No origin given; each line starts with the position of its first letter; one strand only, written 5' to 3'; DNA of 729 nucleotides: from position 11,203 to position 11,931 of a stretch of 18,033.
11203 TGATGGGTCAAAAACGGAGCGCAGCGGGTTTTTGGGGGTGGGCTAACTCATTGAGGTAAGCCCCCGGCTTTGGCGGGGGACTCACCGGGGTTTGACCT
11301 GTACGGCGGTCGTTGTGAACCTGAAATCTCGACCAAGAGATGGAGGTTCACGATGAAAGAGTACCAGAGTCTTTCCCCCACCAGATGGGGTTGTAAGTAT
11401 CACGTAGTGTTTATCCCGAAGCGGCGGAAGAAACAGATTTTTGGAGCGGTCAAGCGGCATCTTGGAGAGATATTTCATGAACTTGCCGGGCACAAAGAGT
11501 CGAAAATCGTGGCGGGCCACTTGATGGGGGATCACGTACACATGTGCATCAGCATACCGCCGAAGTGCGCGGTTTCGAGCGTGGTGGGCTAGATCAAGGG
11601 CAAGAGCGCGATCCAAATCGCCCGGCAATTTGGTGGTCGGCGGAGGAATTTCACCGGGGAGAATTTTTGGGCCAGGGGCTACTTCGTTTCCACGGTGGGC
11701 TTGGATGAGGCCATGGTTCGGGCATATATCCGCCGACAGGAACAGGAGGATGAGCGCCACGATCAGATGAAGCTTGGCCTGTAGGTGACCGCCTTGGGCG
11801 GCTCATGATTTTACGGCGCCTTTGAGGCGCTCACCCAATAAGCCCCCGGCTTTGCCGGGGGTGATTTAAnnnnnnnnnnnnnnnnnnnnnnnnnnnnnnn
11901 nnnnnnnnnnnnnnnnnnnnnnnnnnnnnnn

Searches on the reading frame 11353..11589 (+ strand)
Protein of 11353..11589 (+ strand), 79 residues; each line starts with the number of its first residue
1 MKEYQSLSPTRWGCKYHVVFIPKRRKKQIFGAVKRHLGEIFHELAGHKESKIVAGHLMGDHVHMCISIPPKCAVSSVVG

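Call 87: search_protein_families(library=pfam, proteins=[window:11353-11589:+], max_evalue=0.01)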
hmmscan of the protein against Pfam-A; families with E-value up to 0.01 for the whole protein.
window:11353-11589:+ (79 aa): 1 family
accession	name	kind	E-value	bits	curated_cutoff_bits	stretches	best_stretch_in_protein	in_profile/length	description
PF01797.21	Y1_Tnp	-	7.1e-20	71.8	23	1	11-78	2-69/121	Transposase IS200 like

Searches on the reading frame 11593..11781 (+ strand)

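Call 87: search_protein_families(library=pfam, proteins=[window:11593-11781:+], max_evalue=0.01)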
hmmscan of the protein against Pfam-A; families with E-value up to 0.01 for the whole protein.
window:11593-11781:+ (63 aa): 1 family
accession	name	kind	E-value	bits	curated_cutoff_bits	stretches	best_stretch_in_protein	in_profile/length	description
PF01797.21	Y1_Tnp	-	1.2e-09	38.8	23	1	1-49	72-121/121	Transposase IS200 like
